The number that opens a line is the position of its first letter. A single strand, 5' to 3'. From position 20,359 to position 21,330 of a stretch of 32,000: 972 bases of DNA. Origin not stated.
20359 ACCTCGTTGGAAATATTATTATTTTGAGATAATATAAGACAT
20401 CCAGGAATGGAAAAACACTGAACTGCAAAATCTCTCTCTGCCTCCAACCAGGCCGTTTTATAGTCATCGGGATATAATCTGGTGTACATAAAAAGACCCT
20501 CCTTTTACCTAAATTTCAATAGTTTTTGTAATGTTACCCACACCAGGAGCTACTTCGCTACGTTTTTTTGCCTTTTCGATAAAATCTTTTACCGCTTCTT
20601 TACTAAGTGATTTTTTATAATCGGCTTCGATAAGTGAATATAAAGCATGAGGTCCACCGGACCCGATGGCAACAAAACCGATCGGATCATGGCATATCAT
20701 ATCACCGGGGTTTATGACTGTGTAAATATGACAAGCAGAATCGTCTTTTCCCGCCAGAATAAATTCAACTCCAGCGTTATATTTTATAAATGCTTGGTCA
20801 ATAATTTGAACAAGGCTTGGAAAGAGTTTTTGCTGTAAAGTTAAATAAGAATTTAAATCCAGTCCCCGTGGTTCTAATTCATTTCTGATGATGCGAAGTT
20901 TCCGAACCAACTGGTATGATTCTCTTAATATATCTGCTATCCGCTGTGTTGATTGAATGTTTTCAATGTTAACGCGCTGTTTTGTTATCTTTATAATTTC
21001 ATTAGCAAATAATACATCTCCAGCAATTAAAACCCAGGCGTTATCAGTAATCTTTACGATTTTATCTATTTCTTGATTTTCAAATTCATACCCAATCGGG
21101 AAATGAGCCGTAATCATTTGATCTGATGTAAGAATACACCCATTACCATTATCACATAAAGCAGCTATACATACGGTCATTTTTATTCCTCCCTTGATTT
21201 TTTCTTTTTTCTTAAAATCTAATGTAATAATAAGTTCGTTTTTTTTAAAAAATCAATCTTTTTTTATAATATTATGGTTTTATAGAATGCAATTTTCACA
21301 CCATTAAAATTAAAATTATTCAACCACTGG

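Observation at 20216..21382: AT-rich cassette with an orphan proteasome-type Ntn hydrolase and a 61-aa partner, bracketed by a short direct repeat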

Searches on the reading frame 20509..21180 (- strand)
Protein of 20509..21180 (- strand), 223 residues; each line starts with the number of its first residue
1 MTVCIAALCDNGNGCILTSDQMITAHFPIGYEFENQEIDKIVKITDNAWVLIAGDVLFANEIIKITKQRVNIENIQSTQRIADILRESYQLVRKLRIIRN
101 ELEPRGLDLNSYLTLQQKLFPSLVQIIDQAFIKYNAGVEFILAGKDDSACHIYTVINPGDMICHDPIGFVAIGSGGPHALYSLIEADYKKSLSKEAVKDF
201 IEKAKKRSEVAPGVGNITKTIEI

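Call 4: search_protein_families(library=pfam, proteins=[window:20509-21180:-], max_evalue=1)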
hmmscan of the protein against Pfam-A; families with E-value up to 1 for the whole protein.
window:20509-21180:- (223 aa): 1 family
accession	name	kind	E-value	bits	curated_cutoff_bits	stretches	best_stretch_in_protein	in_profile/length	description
PF00227.31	Proteasome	-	9.2e-11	42.2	22.4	2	97-204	63-169/189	Proteasome subunit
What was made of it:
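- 20509..21180 (-): 223-aa proteasome-beta-type Thr1 Ntn hydrolase (NCBI WAC06615.1, annotated as a hypothetical protein). Pfam PF00227 at E 9.2e-11, 42.2 bits against a cutoff of 22.4 (call 4).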

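Call 5: search_protein_families(library=padloc, proteins=[window:20509-21180:-], max_evalue=1)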
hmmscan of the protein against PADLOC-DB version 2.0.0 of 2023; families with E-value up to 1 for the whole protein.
window:20509-21180:- (223 aa): 0 families

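Call 9: find_homologous_proteins(query=window:20509-21180:-)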
Query window:20509-21180:- (223 aa): 946 proteins with E <= 0.001 among 1255 candidates; the best 120 are listed.
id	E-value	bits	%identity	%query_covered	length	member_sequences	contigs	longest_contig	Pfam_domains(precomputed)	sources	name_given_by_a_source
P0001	2.6e-102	359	70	100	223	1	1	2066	PF00227.32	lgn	-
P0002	8.2e-101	354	68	100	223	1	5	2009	PF00227.32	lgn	-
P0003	2.2e-100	353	69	100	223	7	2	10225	PF00227.32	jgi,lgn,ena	-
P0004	2.0e-93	330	66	100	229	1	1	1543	PF00227.32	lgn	-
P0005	3.3e-93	329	65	100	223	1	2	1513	PF00227.32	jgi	-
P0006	4.2e-93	329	64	100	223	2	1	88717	PF00227.32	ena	-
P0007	2.2e-88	314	62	100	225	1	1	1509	PF00227.32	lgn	-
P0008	3.7e-88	313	64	99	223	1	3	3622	-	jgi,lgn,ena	-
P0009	9.3e-88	312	61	100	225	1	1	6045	PF00227.32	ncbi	-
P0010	2.1e-87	310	62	99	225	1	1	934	PF00227.32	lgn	-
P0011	2.6e-87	310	61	99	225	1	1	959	PF00227.32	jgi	jgi:20S proteasome alpha/beta subunit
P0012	2.6e-87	310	60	100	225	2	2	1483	PF00227.32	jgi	-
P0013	1.1e-86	308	61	98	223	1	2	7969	PF00227.32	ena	-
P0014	1.1e-86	308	61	99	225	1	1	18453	PF00227.32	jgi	jgi:hypothetical protein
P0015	2.7e-86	307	61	100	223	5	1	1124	PF00227.32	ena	-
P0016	3.3e-86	306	61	99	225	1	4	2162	PF00227.32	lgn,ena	-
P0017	1.4e-85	304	61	100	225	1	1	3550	PF00227.32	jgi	jgi:hypothetical protein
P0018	2.3e-85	304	63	100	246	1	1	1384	PF00227.32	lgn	-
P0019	3.6e-85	303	62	99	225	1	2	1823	PF00227.32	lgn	-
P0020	5.5e-85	303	99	64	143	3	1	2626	-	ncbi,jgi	jgi:hypothetical protein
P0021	6.9e-85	302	63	100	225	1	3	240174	PF00227.32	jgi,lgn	-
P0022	1.0e-84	302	61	99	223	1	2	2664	PF00227.32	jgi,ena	-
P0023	1.2e-84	301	60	100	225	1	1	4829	PF00227.32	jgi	-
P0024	1.4e-84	301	59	100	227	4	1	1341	PF00227.32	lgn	-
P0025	1.6e-84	301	61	100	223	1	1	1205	PF00227.32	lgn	-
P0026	1.8e-84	301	58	99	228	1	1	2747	PF00227.32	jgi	-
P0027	2.3e-84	300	60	100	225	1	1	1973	PF00227.32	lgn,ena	-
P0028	3.8e-84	300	58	100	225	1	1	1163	PF00227.32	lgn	-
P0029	1.2e-83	298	58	99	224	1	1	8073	-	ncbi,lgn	-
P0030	1.2e-83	298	61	100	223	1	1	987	PF00227.32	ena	-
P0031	1.3e-83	298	59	100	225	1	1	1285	PF00227.32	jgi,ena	-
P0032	3.7e-83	297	58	100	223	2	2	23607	PF00227.32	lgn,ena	-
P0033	4.8e-83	296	59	100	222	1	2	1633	PF00227.32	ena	-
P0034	4.8e-83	296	57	99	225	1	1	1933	PF00227.32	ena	-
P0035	8.1e-83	295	60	99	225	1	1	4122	PF00227.32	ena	-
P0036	8.1e-83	295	59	99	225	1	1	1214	PF00227.32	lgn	-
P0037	1.6e-82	294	61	99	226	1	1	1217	PF00227.32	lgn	-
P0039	1.9e-82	294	59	100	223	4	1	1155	PF00227.32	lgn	-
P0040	3.5e-82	293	59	100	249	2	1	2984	PF00227.32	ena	-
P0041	5.4e-82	293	58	100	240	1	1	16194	PF00227.32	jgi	jgi:hypothetical protein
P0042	6.4e-82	292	59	99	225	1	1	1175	PF00227.32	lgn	-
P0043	6.9e-82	292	58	100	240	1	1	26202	PF00227.32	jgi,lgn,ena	-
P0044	7.1e-82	292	57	99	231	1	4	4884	PF00227.32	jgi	jgi:20S proteasome alpha/beta subunit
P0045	7.8e-82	292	57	99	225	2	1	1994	PF00227.32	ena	-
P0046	1.0e-81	292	60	99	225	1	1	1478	PF00227.32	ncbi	-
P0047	2.3e-81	291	58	100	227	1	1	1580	PF00227.32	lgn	-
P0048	6.8e-81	289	60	100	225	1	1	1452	PF00227.32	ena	-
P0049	7.3e-81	289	59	100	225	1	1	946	PF00227.32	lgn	-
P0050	8.8e-81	289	58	99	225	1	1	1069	PF00227.32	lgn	-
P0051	2.1e-80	288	59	100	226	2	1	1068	PF00227.32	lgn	-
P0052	2.1e-80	288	58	100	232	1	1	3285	PF00227.32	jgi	jgi:20S proteasome alpha/beta subunit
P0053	3.1e-80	287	60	98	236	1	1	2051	PF00227.32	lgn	-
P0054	5.0e-80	286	59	99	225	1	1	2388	PF00227.32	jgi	-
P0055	7.0e-80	286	57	97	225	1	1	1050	PF00227.32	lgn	-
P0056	8.9e-80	285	60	100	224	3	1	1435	PF00227.32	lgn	-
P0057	1.0e-79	285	54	100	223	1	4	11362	PF00227.32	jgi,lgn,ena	-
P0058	2.3e-79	284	56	100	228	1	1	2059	PF00227.32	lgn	-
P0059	2.3e-79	284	56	100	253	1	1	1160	PF00227.32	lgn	-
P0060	2.6e-79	284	56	100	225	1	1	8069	PF00227.32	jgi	-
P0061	2.8e-79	284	56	100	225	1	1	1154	PF00227.32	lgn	-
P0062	3.5e-79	284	57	99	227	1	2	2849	PF00227.32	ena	-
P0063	4.0e-79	283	55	100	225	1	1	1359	PF00227.32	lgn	-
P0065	6.3e-79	283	58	100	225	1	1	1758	PF00227.32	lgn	-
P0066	7.7e-79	282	56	100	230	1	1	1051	PF00227.32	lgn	-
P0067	1.7e-78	281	58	99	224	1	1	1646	PF00227.32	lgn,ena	-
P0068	1.9e-78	281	57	100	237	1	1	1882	PF00227.32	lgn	-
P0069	2.8e-78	281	57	99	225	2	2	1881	PF00227.32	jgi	-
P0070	2.8e-78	281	56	100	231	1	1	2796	-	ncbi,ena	-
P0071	2.9e-78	281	55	100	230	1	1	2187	PF00227.32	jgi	-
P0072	3.0e-78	280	56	100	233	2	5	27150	PF00227.32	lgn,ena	-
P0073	6.8e-78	279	56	100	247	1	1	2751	PF00227.32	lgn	-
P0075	1.3e-77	278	56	100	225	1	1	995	PF00227.32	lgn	-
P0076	1.6e-77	278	54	100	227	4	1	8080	PF00227.32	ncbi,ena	-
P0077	1.6e-77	278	56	99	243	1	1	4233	-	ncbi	-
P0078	1.7e-77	278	57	99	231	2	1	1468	PF00227.32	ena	-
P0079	1.7e-77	278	57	100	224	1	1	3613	PF00227.32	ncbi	-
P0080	1.8e-77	278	55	100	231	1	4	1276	PF00227.32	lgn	-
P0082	2.1e-77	278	55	100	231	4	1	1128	PF00227.32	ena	-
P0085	3.7e-77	277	54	100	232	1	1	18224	PF00227.32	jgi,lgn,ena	-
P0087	8.6e-77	276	55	100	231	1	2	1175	PF00227.32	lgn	-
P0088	9.2e-77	276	57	100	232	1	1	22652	PF00227.32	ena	-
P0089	1.3e-76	275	57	99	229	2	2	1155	PF00227.32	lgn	-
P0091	1.9e-76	275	56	100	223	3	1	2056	PF00227.32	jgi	jgi:hypothetical protein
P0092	2.1e-76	274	56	100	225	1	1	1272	PF00227.32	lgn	-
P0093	2.7e-76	274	55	98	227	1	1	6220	PF00227.32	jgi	jgi:20S proteasome alpha/beta subunit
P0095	3.3e-76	274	54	100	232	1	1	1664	PF00227.32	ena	-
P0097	4.4e-76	273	57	99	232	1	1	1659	PF00227.32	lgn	-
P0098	4.5e-76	273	53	100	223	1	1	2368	PF00227.32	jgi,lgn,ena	-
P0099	4.8e-76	273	56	100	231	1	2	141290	-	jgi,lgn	-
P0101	6.0e-76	273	55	100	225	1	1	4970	PF00227.32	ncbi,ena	-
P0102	6.2e-76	273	56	99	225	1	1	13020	PF00227.32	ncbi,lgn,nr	ncbi:MAG: hypothetical protein PHR56_06140 [Dehalococcoidales bacterium]|nr:hypothetical protein [De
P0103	8.4e-76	272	55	100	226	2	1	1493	PF00227.32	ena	-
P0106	1.2e-75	272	53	100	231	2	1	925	PF00227.32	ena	-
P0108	1.5e-75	272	54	100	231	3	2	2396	PF00227.32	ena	-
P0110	2.3e-75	271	57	99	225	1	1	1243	PF00227.32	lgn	-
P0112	2.3e-75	271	55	100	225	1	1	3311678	-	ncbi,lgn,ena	-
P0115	3.1e-75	271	57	100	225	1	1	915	PF00227.32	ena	-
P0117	8.1e-75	269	56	100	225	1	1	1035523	PF00227.32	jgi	jgi:hypothetical protein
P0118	1.1e-74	269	53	100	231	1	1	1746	PF00227.32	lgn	-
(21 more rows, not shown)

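Call 10: search_solved_structures(query=window:20509-21180:-, max_evalue=1, show_alignments=2)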
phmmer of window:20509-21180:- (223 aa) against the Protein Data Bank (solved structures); distinct sequences matched with E-value up to 1: 49.
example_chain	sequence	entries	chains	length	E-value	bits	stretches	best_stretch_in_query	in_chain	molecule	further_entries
4y8r_H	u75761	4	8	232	0.00038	23.5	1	105-197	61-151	Proteasome subunit beta type-2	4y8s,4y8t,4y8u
4y9y_H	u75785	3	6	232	0.00041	23.4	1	105-197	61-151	Proteasome subunit beta type-2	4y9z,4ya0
4y6a_H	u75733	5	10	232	0.0005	23.2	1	105-197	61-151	Proteasome subunit beta type-2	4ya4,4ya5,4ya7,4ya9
6hwc_H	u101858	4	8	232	0.0005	23.2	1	105-197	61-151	Proteasome subunit beta type-2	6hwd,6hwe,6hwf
4ya1_H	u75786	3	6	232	0.0005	23.2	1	105-197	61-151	Proteasome subunit beta type-2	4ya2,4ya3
1g0u_H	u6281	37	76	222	0.00051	23.1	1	105-197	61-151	PROTEASOME COMPONENT PUP1 | 20S PROTEASOME | proteasome endopeptidase complex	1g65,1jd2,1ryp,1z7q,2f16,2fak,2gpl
6fvt_i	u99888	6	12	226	0.00052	23.1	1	105-197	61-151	Proteasome subunit beta type-2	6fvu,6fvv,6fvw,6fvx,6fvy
1fnt_I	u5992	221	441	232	0.00055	23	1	105-197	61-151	PROTEASOME COMPONENT PUP1 | Proteasome subunit beta type-2 | Proteasome endopeptidase complex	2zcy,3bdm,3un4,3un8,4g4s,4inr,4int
9ey9_H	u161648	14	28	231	0.00055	23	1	105-197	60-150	proteasome endopeptidase complex | Proteasome subunit beta type-2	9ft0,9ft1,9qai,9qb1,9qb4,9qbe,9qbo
5bxl_H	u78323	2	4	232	0.00055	23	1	105-197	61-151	Proteasome subunit beta type-2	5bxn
5fg9_H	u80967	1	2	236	0.00056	23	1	105-197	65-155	Proteasome subunit beta type-2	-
9fsv_H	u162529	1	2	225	0.00057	23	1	105-197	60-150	Proteasome subunit beta type-10,Proteasome subunit beta type-2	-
5fg7_H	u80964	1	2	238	0.00058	23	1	105-197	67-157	Proteasome subunit beta type-2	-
6hv3_H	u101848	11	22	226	0.00058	23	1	105-197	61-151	Proteasome subunit beta type-10,Proteasome subunit beta type-2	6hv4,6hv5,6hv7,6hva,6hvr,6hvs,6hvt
9rla_I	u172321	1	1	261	0.00061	22.9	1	105-197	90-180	Proteasome subunit beta type-2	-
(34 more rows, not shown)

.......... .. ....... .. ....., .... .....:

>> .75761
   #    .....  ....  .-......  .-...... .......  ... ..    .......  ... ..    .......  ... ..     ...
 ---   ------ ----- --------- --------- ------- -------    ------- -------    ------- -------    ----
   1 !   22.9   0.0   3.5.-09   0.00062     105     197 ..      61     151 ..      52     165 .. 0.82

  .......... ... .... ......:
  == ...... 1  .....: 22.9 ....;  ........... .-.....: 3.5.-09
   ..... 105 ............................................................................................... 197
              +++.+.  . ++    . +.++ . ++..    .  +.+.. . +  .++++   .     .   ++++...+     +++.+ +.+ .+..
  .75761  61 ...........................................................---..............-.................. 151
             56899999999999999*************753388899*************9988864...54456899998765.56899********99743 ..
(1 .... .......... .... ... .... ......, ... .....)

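Call 11: search_protein_families(library=ncbifam, proteins=[window:20509-21180:-], max_evalue=0.1)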
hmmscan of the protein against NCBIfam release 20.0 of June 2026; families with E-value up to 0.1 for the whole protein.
window:20509-21180:- (223 aa): 5 families
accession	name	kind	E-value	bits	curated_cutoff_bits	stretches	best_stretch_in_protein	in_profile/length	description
TIGR03634.1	arc_protsome_B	equivalog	5.7e-13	48.9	224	2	134-205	94-161/185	archaeal proteasome endopeptidase complex subunit beta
TIGR03633.1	arc_protsome_A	equivalog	0.0001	21.9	287.35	1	137-197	128-185/230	archaeal proteasome endopeptidase complex subunit alpha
NF003075.0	PRK03996.1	subfamily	0.00034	20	219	1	137-203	135-198/248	archaeal proteasome endopeptidase complex subunit alpha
NF003320.0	PRK04333.1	equivalog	0.0047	17.1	87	1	41-88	24-63/88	50S ribosomal protein L14e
TIGR03642.1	cas_csx14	hypoth_equivalog_domain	0.03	14.6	90.35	1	37-96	20-85/124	CRISPR-associated protein Csx14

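Call 12: search_protein_families(library=phrogs, proteins=[window:20509-21180:-], max_evalue=0.1)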
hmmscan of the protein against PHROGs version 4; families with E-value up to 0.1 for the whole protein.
window:20509-21180:- (223 aa): 1 family
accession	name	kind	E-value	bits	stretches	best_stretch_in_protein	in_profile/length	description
phrog_1040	-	other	0.023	15.3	1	1-184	14-128/277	peptidase HslV family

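Call 13: find_encoding_contigs(protein=P0006, flank=6000, max_places=2)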
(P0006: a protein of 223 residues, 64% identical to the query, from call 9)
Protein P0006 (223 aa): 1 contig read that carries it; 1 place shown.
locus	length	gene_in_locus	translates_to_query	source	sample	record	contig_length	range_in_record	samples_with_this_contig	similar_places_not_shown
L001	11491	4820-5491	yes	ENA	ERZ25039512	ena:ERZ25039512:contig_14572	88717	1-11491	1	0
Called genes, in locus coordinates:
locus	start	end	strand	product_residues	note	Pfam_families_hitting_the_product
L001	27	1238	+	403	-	-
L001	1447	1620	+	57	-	-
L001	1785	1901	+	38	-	-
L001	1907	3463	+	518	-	PF03235:GmrSD_N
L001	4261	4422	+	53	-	-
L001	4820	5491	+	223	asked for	PF00227:Proteasome (weak)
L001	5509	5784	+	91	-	-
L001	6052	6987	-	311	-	PF10546:P63C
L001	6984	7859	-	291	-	PF12760:Zn_ribbon_IS1595, PF12762:DDE_Tnp_IS1595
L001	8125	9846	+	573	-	PF03486:HI0933_like (faint), PF00890:FAD_binding_2, PF01266:DAO (faint), PF07992:Pyr_redox_2 (faint), PF12831:FAD_oxidored (faint)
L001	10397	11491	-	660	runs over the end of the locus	PF06808:DctM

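Call 14: find_encoding_contigs(protein=P0021, flank=6000, max_places=2)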
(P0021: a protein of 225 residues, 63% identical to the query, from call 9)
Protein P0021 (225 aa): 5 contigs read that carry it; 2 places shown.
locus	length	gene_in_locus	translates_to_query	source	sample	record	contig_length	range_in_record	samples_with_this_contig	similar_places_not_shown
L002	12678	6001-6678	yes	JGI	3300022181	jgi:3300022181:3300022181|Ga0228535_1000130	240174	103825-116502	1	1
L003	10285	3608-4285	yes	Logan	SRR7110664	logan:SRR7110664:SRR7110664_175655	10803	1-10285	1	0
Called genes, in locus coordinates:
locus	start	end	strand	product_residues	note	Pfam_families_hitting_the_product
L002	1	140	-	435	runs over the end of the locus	PF00501:AMP-binding, PF14535:AMP-binding_C_2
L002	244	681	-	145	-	PF06146:PsiE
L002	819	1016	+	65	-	PF00403:HMA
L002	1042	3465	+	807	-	PF00403:HMA, PF00122:E1-E2_ATPase, PF00702:Hydrolase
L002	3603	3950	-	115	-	PF13174:TPR_6 (faint)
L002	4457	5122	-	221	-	PF02586:SRAP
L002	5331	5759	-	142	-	PF13380:CoA_binding_2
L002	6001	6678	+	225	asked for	PF00227:Proteasome (faint)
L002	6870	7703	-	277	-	-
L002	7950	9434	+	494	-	PF02463:SMC_N (faint), PF11398:DUF2813 (faint), PF13476:AAA_23, PF13175:AAA_15, PF13304:AAA_21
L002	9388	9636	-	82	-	-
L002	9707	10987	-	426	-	PF01554:MatE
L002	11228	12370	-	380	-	PF18845:baeRF_family3, PF18848:baeRF_family6, PF18849:baeRF_family7, PF18851:baeRF_family8, PF18855:baeRF_family11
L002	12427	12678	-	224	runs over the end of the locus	PF03009:GDPD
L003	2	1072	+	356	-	?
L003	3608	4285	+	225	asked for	PF00227:Proteasome (faint)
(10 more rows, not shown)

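Call 17: find_encoding_contigs(protein=P0112, flank=8000, max_places=2)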
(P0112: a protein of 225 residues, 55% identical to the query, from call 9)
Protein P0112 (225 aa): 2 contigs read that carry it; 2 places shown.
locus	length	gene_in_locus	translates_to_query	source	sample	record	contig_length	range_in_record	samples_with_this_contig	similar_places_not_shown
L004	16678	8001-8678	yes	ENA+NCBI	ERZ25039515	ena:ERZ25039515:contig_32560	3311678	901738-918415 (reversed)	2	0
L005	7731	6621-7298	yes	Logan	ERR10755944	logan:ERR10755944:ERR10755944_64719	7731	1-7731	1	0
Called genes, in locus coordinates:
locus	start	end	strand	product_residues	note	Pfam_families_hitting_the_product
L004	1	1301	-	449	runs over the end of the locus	PF27533:CapK_C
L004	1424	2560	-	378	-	PF00589:Phage_integrase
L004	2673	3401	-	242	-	-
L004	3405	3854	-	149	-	-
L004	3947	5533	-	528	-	-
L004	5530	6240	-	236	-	-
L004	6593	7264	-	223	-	-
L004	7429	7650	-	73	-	PF12728:HTH_17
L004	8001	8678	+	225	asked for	-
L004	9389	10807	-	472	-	-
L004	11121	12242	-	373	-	-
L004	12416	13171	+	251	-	PF01757:Acyl_transf_3 (weak), PF07786:HGSNAT_cat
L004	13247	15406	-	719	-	PF00754:F5_F8_type_C, PF22633:F5_F8_type_C_2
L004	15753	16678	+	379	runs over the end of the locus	PF00149:Metallophos, PF12850:Metallophos_2 (weak)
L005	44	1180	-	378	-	PF00589:Phage_integrase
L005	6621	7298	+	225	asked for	-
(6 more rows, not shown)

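Call 18: find_encoding_contigs(protein=P0117, flank=8000, max_places=2)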
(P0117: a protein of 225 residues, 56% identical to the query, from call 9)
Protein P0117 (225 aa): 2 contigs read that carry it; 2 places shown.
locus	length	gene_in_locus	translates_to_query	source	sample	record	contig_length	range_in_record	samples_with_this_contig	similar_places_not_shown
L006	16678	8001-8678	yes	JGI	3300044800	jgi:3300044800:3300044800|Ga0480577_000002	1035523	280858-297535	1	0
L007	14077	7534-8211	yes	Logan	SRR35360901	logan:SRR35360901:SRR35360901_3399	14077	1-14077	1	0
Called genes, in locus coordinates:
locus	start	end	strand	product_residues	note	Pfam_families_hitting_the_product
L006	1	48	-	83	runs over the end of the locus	-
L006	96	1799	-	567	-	PF00501:AMP-binding, PF13193:AMP-binding_C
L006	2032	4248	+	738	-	PF05036:SPOR, PF08486:SpoIID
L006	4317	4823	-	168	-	-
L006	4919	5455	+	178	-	-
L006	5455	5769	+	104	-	-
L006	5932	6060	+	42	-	-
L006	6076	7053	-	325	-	PF01073:3Beta_HSD, PF01370:Epimerase, PF02719:Polysacc_synt_2, PF04321:RmlD_sub_bind, PF16363:GDP_Man_Dehyd, PF07993:NAD_binding_4 (weak)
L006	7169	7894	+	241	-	PF00106:adh_short, PF08659:KR, PF13561:adh_short_C2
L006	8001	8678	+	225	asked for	PF00227:Proteasome (faint)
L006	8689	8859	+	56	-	-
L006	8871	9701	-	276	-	PF03400:DDE_Tnp_IS1 (faint)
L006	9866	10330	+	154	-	PF13274:SocA_Panacea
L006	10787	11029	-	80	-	-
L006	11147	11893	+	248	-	PF00483:NTP_transferase, PF12804:NTP_transf_3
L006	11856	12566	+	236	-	PF01066:CDP-OH_P_transf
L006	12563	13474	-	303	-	PF03706:LPG_synthase_TM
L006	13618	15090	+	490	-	PF13026:DUF3887, PF12146:Hydrolase_4 (weak), PF12697:Abhydrolase_6, PF00326:Peptidase_S9 (weak), PF07859:Abhydrolase_3 (weak)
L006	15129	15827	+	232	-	PF01979:Amidohydro_1, PF07969:Amidohydro_3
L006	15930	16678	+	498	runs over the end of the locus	PF00144:Beta-lactamase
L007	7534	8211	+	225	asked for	PF00227:Proteasome (faint)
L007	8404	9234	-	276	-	PF03400:DDE_Tnp_IS1 (faint)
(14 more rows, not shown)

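Call 19: find_encoding_contigs(protein=P0099, flank=8000, max_places=2)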
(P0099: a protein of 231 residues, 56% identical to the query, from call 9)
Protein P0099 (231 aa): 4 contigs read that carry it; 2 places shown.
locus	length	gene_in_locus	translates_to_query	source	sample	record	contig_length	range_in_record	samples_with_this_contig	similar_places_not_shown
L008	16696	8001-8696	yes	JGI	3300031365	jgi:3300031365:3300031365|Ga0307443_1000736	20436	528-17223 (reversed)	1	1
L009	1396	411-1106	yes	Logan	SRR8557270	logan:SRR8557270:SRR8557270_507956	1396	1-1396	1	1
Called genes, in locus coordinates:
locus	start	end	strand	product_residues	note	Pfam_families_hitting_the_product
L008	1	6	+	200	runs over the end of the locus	PF01914:MarC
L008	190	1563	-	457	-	PF07992:Pyr_redox_2, PF00070:Pyr_redox, PF02852:Pyr_redox_dim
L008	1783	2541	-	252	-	PF00106:adh_short, PF08659:KR, PF23441:SDR, PF13561:adh_short_C2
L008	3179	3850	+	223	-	PF00027:cNMP_binding, PF13545:HTH_Crp_2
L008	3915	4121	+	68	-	PF12797:Fer4_2 (weak), PF12838:Fer4_7 (faint), PF00037:Fer4 (weak), PF12837:Fer4_6 (weak), PF13237:Fer4_10 (weak)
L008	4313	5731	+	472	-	PF00140:Sigma70_r1_2, PF04542:Sigma70_r2, PF04539:Sigma70_r3, PF04545:Sigma70_r4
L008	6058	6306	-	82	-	-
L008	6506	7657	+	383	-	PF00589:Phage_integrase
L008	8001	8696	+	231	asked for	-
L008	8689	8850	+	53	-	-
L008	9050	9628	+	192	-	-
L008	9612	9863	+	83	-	-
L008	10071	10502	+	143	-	-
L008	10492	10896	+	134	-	-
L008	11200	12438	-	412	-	PF00682:HMGL-like, PF22617:HCS_D2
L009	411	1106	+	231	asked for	-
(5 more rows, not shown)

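Call 21: find_related_loci(query=window:20509-21180:-, collection=genome_contigs, flank=6000)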
Query window:20509-21180:- (223 aa) in genome_contigs; peptide patterns used: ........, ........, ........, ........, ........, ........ (x = any residue, [..] = any of these).
146 stretches matched a pattern, but none encodes a relative of the query by tblastn (E <= 1e-3).

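Call 22: find_encoding_contigs(protein=window:20509-21180:-, flank=10000, max_places=6)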
Protein window:20509-21180:- (223 aa): 7 contigs read that carry it; 4 places shown.
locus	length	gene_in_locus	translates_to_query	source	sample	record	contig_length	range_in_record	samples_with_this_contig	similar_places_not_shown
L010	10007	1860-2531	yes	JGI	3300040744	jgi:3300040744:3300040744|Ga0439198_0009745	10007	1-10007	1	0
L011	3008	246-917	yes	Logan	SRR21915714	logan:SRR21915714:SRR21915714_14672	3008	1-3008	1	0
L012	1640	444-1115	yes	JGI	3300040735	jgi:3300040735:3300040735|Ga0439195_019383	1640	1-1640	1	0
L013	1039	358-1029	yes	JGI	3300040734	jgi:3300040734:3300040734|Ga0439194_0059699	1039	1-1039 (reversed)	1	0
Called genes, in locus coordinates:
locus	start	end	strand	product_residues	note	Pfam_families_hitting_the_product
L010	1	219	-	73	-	?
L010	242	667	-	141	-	PF07811:TadE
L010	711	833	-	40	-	-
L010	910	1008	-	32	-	-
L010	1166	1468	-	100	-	-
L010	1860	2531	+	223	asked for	PF00227:Proteasome (weak)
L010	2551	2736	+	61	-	-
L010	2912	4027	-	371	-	-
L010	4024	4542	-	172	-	-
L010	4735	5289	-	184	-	PF18728:HEPN_AbiV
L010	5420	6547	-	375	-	PF09566:RE_SacI_N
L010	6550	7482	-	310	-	PF02086:MethyltransfD12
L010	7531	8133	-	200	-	-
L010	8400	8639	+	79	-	PF13693:HTH_35, PF13443:HTH_26 (weak), PF01381:HTH_3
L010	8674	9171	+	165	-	-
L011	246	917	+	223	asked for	PF00227:Proteasome (weak)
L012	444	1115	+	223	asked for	PF00227:Proteasome (weak)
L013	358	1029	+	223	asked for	PF00227:Proteasome (weak)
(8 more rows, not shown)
